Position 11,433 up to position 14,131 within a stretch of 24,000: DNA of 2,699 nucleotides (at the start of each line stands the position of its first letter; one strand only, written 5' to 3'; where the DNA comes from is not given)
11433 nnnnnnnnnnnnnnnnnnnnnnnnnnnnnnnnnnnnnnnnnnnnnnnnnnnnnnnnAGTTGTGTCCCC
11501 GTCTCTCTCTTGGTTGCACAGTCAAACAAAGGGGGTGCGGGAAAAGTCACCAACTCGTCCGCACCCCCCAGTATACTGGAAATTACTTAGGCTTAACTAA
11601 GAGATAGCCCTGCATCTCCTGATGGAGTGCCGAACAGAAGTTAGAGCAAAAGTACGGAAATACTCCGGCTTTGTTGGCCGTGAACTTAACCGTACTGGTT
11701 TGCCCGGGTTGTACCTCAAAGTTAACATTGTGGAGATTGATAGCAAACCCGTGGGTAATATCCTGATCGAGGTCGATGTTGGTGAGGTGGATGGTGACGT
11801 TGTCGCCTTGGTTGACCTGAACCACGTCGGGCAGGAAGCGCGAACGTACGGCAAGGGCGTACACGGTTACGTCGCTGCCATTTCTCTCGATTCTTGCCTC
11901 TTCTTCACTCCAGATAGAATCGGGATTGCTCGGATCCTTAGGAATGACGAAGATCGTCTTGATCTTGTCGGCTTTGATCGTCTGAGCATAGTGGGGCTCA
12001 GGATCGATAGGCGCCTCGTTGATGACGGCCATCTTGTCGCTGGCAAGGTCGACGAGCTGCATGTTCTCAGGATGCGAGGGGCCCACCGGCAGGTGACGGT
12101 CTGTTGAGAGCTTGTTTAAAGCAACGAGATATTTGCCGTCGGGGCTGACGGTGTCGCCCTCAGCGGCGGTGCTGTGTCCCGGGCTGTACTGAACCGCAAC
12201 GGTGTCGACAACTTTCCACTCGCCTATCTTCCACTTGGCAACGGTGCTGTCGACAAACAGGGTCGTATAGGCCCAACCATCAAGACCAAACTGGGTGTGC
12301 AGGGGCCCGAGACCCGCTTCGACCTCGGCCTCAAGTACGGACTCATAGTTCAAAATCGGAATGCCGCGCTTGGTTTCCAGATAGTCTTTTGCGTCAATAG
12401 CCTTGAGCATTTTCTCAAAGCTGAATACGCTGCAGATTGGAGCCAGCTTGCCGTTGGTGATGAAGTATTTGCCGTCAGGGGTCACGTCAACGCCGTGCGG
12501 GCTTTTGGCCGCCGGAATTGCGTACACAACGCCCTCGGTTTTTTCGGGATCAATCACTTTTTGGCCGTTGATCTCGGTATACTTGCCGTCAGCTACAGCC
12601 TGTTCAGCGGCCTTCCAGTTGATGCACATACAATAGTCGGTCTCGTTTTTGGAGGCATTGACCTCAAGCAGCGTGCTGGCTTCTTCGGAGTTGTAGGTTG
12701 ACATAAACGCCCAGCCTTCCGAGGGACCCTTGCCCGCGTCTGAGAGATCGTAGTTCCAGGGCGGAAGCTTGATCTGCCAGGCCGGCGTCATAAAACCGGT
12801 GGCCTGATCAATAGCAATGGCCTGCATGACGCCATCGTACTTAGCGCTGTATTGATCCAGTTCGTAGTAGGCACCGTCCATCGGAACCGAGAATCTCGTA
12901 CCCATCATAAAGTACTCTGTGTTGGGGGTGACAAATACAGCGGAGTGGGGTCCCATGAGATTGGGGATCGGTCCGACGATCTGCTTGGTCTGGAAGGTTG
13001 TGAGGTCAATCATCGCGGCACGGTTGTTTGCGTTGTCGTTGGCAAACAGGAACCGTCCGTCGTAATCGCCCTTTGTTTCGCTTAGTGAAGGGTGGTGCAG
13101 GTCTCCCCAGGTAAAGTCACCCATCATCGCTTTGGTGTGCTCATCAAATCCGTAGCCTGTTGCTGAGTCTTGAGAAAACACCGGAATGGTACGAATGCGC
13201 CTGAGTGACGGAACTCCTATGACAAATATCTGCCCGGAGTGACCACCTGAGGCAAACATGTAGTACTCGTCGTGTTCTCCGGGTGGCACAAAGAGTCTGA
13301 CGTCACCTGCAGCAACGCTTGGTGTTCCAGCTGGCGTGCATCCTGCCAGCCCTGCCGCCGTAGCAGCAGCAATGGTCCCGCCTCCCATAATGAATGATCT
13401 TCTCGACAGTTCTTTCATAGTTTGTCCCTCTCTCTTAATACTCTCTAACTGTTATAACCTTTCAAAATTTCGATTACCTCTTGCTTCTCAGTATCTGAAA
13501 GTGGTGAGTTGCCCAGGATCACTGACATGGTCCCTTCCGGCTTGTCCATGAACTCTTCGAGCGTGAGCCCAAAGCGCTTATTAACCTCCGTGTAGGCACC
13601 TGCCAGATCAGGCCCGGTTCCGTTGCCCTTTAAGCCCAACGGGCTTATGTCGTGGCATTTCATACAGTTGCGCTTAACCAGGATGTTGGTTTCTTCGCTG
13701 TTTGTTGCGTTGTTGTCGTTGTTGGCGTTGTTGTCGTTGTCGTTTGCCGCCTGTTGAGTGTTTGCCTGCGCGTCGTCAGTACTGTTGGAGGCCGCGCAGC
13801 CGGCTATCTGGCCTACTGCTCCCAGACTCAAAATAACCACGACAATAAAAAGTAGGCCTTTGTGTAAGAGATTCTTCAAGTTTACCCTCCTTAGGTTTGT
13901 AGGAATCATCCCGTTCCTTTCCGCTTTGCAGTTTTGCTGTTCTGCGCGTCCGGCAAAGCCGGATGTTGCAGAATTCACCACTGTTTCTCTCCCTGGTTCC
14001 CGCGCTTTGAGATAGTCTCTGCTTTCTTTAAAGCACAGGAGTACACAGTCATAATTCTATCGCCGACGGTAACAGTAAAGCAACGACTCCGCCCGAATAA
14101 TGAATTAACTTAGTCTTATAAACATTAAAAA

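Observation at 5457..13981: Compact nos cluster with non-canonical gene order and no recognisable electron-delivery module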

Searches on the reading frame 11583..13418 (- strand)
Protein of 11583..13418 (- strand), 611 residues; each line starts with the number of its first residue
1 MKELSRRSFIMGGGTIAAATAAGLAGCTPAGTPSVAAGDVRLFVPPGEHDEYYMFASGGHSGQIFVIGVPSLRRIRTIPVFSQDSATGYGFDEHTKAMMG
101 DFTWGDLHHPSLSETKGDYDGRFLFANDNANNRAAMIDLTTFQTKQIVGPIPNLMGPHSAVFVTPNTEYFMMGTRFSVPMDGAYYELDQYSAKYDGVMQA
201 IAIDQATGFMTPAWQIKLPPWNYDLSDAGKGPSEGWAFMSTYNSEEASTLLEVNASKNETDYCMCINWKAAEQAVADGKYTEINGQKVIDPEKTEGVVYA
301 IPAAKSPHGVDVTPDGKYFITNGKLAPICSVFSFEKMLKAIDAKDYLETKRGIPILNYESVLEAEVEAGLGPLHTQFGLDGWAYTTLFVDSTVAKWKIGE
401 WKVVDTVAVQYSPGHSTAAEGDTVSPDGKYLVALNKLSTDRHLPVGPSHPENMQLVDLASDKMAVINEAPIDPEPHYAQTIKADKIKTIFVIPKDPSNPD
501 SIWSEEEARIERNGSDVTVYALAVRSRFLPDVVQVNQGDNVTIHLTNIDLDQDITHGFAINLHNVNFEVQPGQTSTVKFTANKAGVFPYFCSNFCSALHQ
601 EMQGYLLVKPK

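Call 3: search_protein_families(library=pfam, proteins=[window:11583-13418:-], max_evalue=0.01)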
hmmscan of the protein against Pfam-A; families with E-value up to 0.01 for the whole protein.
window:11583-13418:- (611 aa): 5 families
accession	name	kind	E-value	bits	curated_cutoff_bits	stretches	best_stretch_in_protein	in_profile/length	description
PF18764.7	nos_propeller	-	4.7e-34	116.6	30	1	407-476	2-71/71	Nitrous oxide reductase propeller repeat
PF13473.12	Cupredoxin_1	-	1.8e-08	34.8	27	1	520-608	23-104/104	Cupredoxin-like domain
PF00116.26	COX2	-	1.1e-05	25.7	22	1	551-602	62-113/120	Cytochrome C oxidase subunit II, periplasmic domain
PF07732.21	Cu-oxidase_3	-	0.00069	20.1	21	1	519-608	15-114/119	Multicopper oxidase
PF10282.15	Lactonase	-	0.0076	15.9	21.7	0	361-437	182-264/344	Lactonase, 7-bladed beta-propeller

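Call 4: search_protein_families(library=ncbifam, proteins=[window:11583-13418:-], max_evalue=0.01)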
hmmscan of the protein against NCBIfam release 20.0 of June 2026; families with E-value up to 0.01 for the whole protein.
window:11583-13418:- (611 aa): 9 families
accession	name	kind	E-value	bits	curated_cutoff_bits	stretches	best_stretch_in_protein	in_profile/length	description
TIGR04246.1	nitrous_NosZ_Gp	equivalog_domain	9.5e-263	872.7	625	1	41-610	3-578/578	Sec-dependent nitrous-oxide reductase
TIGR04244.1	nitrous_NosZ_RR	equivalog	2e-144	482.5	625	1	4-609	2-627/627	TAT-dependent nitrous-oxide reductase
NF052460.1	L-NosZ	equivalog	4e-67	226.8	700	2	285-608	155-478/480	clade III lactonase-type nitrous-oxide reductase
TIGR02866.1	CoxB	equivalog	4e-08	33.1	147.7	1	532-610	119-193/202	cytochrome c oxidase subunit II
TIGR03096.1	nitroso_cyanin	equivalog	1.7e-07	31.1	142.85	1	529-599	59-126/135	nitrosocyanin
TIGR02376.1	Cu_nitrite_red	equivalog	1.8e-06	27.5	296.3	1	506-611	35-147/326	copper-containing nitrite reductase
NF050117.1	aa3_CtaC_Actin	exception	0.00011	21.5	250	1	537-603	165-227/244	aa3-type cytochrome oxidase subunit II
NF041074.2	quin_ox_SoxA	equivalog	0.00013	21.8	110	1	513-608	59-153/154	proton pump complex quinol oxidase subunit SoxA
TIGR03866.1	PQQ_ABC_repeats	subfamily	0.00084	18.5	287.3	0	287-322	108-142/310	PQQ-dependent catabolism-associated beta-propeller protein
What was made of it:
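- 11583..13418 (-): nosZ: clade II nitrous-oxide reductase, 611 aa. TIGR04246, 872.7 bits against a cutoff of 625 (call 4).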

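Call 9: find_homologous_proteins(query=window:11583-13418:-, max_evalue=1e-50)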
Query window:11583-13418:- (611 aa): 7988 proteins with E <= 1e-50 among 8000 candidates; the best 120 are listed.
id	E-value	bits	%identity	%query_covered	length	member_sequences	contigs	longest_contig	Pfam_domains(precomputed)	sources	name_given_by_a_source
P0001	0.0e+0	1425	100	100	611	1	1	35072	PF13473.13,PF18764.8,PF00116.27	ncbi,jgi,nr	ncbi:MAG: Sec-dependent nitrous-oxide reductase [Coriobacteriales bacterium]|jgi:nitrous-oxide reduc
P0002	0.0e+0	1111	77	93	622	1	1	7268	PF13473.13,PF18764.8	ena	-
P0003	0.0e+0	1073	74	99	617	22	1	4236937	PF13473.13,PF18764.8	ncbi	ncbi:Sec-dependent nitrous-oxide reductase [Schinkia sp. CFF1]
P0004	0.0e+0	1065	76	95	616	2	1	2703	PF13473.13,PF18764.8,PF00116.27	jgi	jgi:nitrous-oxide reductase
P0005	2.5e-295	999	72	95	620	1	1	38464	PF13473.13,PF18764.8,PF00116.27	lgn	-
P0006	2.5e-295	999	72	95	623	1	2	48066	PF13473.13,PF18764.8,PF00116.27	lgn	-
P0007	1.1e-292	990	70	95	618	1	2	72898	PF13473.13,PF18764.8,PF00116.27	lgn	-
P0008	2.9e-288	975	71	93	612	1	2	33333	PF13473.13,PF18764.8,PF00116.27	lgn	-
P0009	5.4e-288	975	68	98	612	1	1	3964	PF13473.13,PF18764.8,PF00116.27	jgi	jgi:nitrous-oxide reductase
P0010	5.6e-288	975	68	98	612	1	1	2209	PF13473.13,PF18764.8,PF00116.27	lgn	-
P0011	5.8e-288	975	68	98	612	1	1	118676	PF13473.13,PF18764.8,PF00116.27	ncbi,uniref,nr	ncbi:nitrous oxide reductase apoprotein [Planifilum fimeticola]|uniref:Nitrous oxide reductase apopr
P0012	6.2e-288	974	68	98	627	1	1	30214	PF13473.13,PF18764.8,PF00116.27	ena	-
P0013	6.3e-288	974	68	98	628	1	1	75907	PF13473.13,PF18764.8,PF00116.27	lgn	-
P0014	7.6e-288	974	71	93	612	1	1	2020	PF13473.13,PF18764.8,PF00116.27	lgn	-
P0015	7.9e-288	974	71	93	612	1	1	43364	PF13473.13,PF18764.8,PF00116.27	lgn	-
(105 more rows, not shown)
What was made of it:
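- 11583..13418 (-): 74% identical to Schinkia CFF1 NosZ_1 and 77% to P0002 (call 9).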

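Call 12: find_encoding_contigs(protein=P0001, flank=10000, max_places=3)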
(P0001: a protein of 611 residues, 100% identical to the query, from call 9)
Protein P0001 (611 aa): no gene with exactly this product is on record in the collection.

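Call 13: find_related_loci(query=window:11583-13418:-, collection=genome_contigs, flank=10000)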
Query window:11583-13418:- (611 aa) in genome_contigs; peptide patterns used: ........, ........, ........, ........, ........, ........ (x = any residue, [..] = any of these).
600 stretches matched a pattern (row limit reached: there are more); 598 encode a relative of the query (tblastn E <= 1e-3); the best 80 are kept; 80 distinct loci.
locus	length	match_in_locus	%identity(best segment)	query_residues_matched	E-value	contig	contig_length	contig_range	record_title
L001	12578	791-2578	61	16-610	0e+0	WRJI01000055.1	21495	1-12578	MAG: Peptococcaceae bacterium isolate Nt197P3bin79 Ga0082212_10003715, whole genome shotgun sequence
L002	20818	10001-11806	57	16-609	0e+0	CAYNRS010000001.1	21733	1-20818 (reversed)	MAG TPA_asm: uncultured Ignavibacteriaceae bacterium isolate binchicken_co21_380 genome assembly, contig: NODE_1208_leng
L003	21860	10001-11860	58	1-610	0e+0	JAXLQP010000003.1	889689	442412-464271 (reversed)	MAG: Blastocatellia bacterium isolate STL-ACI6 C1.198.fa-3, whole genome shotgun sequence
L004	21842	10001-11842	57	5-610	0e+0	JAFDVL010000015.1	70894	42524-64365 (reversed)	MAG: Acidobacteria bacterium isolate SZAS-15 ACID-KAN-5__15__length-70894, whole genome shotgun sequence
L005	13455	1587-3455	57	1-610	0e+0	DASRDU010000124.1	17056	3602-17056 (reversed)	MAG TPA_asm: Blastocatellia bacterium isolate SMAG_U9988 k141_1409133, whole genome shotgun sequence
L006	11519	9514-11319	57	15-608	0e+0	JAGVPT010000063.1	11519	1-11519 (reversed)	MAG: Bacteroidetes bacterium isolate DeMMO3_9 c_000000093901, whole genome shotgun sequence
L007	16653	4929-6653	58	40-609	0e+0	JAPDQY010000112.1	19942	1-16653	MAG: Candidatus Coneutiohabitans thermophilus isolate ZMQR_201803_bins_22 ZMQR_201803_bins_22_scaffold_112, whole genome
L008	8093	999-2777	56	25-611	0e+0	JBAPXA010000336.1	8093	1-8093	MAG: Pyrinomonadaceae bacterium isolate MFD00507_ilm_asm_bin12 k127_304082, whole genome shotgun sequence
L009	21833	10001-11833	56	11-611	0e+0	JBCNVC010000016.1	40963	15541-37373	MAG: Candidatus Kryptonium sp. isolate DT_Bin_37 contig16, whole genome shotgun sequence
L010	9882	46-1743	57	46-609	0e+0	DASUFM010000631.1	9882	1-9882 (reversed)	MAG TPA_asm: Blastocatellia bacterium isolate SMAG_U1379 k141_1170483, whole genome shotgun sequence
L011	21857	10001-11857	55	5-611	0e+0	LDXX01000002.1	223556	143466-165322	MAG: Candidatus Kryptonium thompsonii isolate JGI-4 2599192408, whole genome shotgun sequence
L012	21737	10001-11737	56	35-611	0e+0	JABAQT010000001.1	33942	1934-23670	MAG: Bryobacteraceae bacterium isolate Bin_32R c_000000003257, whole genome shotgun sequence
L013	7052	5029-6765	57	35-611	0e+0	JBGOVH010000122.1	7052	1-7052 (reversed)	MAG: Terriglobia bacterium isolate OBJ_0618_7090110_12 k141_129865_length_7052_cov_15.2225, whole genome shotgun sequenc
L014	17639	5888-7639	56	29-611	0e+0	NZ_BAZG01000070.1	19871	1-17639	Anaeromyxobacter sp. PSR-1, whole genome shotgun sequence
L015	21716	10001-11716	56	41-611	0e+0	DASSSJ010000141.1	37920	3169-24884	MAG TPA_asm: Anaeromyxobacter sp. isolate SMAG_U512 k141_82548, whole genome shotgun sequence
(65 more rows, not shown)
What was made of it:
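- Tried and rejected: Genome-collection scan with NosZ (call 13).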

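Call 20: find_encoding_contigs(protein=P0003, flank=10000, max_places=2)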
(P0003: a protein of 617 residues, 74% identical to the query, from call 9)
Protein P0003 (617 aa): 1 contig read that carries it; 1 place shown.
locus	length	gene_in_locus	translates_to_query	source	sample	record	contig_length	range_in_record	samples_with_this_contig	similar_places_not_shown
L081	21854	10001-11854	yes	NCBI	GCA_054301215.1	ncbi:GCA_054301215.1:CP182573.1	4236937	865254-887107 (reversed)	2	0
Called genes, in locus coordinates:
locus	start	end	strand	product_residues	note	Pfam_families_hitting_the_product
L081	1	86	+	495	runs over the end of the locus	PF11794:HpaB_N, PF03241:HpaB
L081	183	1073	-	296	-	PF06574:FAD_syn, PF01467:CTP_transf_like (faint)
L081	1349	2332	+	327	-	PF00903:Glyoxalase, PF13669:Glyoxalase_4 (faint), PF22247:Diox-like_N (weak), PF00903:Glyoxalase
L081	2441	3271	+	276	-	PF00376:MerR, PF13411:MerR_1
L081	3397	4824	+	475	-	PF00171:Aldedh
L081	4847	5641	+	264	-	PF01557:FAA_hydrolase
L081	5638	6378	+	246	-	PF01557:FAA_hydrolase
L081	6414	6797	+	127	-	PF02962:CHMI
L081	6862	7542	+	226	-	PF00392:GntR, PF07729:FCD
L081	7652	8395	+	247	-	PF00881:Nitroreductase, PF14512:TM1586_NiRdase (faint), PF28600:Nitroreductase_C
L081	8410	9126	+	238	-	PF10127:RlaP (weak)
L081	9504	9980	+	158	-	-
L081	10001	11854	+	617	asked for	PF18764:nos_propeller, PF13473:Cupredoxin_1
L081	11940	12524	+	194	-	-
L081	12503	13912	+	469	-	PF07602:DUF1565 (faint), PF13229:Beta_helix, PF05048:NosD, PF13229:Beta_helix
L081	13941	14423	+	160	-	PF05573:NosL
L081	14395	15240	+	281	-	PF01061:ABC2_membrane, PF12679:ABC2_membrane_2, PF12730:ABC2_membrane_4, PF12698:ABC2_membrane_3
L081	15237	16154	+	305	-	PF00005:ABC_tran, PF13304:AAA_21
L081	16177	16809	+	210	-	PF13624:SurA_N_3 (weak)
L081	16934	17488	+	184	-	-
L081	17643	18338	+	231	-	PF00072:Response_reg, PF00486:Trans_reg_C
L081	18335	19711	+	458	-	PF00672:HAMP, PF00512:HisKA, PF02518:HATPase_c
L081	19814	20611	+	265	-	PF02557:VanY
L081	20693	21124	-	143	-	PF00582:Usp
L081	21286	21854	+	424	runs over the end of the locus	PF00149:Metallophos, PF12850:Metallophos_2 (weak)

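Call 21: find_encoding_contigs(protein=P0002, flank=10000, max_places=2)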
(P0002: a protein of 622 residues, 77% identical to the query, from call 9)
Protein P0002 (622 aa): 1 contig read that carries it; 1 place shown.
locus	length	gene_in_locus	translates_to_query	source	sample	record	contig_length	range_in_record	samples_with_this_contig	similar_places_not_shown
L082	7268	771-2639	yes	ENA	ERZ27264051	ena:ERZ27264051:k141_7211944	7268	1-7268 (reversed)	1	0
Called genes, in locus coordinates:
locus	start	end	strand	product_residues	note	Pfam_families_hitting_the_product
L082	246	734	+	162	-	-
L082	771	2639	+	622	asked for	PF18764:nos_propeller, PF13473:Cupredoxin_1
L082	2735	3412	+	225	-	-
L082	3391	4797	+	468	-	PF22842:Pel9A-like_beta_helix (weak), PF07602:DUF1565 (faint), PF13229:Beta_helix, PF05048:NosD, PF13229:Beta_helix (weak)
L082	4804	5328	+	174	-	PF05573:NosL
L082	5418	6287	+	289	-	PF01061:ABC2_membrane, PF12679:ABC2_membrane_2, PF12730:ABC2_membrane_4, PF13346:ABC2_membrane_5 (weak), PF12698:ABC2_membrane_3 (weak)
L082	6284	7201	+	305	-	PF00005:ABC_tran, PF13304:AAA_21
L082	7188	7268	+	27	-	?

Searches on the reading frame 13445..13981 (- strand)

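Call 3: search_protein_families(library=pfam, proteins=[window:13445-13981:-], max_evalue=0.01)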
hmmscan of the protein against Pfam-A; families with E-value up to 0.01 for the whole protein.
window:13445-13981:- (178 aa): 0 families

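Call 4: search_protein_families(library=ncbifam, proteins=[window:13445-13981:-], max_evalue=0.01)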
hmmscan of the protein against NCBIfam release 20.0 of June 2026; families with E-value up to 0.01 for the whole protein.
window:13445-13981:- (178 aa): 5 families
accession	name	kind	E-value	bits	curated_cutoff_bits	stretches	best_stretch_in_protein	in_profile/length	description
NF033598.2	elast_bind_EbpS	equivalog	1.3e-05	24.3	300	1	37-97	302-362/498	elastin-binding protein EbpS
NF045773.1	cytochro_C550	exception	0.00082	19.3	125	1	75-135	31-85/118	cytochrome c550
NF045774.1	cytochro_C551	exception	0.0011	18.9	118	1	53-128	10-68/110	cytochrome c551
TIGR04485.1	thiosulf_SoxX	equivalog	0.0041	17.8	61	1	105-173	4-75/78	sulfur oxidation c-type cytochrome SoxX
NF040598.1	Ala_zip_lipo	subfamily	0.0076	16.7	43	0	47-96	6-51/90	Lpp/OprI family alanine-zipper lipoprotein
